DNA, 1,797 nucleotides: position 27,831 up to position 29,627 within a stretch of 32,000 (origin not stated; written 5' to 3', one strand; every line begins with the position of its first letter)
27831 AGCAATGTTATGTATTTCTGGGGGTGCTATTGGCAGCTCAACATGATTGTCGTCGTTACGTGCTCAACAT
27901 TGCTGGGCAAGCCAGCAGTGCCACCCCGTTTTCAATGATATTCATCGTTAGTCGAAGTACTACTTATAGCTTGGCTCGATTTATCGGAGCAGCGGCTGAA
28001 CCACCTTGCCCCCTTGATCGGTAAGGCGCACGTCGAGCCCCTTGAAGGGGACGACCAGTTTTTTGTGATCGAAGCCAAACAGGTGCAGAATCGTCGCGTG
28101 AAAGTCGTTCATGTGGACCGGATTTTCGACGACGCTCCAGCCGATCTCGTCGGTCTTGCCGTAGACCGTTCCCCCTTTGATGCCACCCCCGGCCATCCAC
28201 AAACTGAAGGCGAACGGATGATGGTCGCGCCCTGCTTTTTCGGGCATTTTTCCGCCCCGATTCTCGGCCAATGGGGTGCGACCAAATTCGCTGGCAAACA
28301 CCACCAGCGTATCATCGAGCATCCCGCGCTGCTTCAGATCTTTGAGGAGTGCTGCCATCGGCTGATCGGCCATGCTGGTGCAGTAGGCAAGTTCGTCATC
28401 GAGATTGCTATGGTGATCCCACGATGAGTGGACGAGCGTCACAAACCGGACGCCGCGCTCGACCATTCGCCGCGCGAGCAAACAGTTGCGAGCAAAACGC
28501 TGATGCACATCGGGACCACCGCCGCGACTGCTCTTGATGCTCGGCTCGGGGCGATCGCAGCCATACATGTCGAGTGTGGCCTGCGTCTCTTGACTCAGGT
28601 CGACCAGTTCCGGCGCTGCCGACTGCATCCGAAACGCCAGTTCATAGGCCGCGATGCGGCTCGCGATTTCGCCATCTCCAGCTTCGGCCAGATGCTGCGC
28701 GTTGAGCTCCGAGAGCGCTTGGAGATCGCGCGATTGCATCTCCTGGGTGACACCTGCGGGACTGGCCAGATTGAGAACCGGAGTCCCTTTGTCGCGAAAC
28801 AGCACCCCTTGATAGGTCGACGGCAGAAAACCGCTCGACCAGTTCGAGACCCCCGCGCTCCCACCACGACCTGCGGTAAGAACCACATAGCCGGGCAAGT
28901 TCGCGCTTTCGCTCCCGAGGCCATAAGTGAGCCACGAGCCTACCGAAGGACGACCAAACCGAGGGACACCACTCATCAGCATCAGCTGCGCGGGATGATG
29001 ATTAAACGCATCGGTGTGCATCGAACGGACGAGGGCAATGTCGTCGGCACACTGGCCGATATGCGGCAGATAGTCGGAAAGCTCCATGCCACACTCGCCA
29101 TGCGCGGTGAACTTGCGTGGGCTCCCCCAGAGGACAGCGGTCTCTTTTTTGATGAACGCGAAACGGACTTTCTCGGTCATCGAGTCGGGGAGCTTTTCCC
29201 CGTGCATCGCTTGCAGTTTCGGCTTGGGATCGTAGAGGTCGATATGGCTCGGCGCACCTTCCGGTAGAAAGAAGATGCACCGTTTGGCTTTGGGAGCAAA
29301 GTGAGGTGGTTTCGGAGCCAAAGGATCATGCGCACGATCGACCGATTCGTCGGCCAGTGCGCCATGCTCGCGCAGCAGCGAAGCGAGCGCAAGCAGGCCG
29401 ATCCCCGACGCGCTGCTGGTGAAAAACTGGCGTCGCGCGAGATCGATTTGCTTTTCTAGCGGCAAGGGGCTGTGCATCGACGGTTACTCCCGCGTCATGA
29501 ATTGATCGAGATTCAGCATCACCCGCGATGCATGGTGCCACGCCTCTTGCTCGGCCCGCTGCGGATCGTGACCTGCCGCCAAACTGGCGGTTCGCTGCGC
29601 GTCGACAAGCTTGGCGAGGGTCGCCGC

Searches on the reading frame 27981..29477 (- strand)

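Call 24: search_protein_families(library=pfam, proteins=[window:27981-29477:-], max_evalue=0.01)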
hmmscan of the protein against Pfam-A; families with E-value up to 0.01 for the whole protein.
window:27981-29477:- (498 aa): 3 families
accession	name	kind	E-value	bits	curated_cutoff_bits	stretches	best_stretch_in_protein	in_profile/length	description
PF07394.17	DUF1501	-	7.6e-150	499.8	27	1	64-496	1-389/390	Protein of unknown function (DUF1501)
PF02995.22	DUF229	-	0.0012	18.1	25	1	352-399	295-342/496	Protein of unknown function (DUF229)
PF00884.28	Sulfatase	-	0.0055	16.5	25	1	366-468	209-300/301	Sulfatase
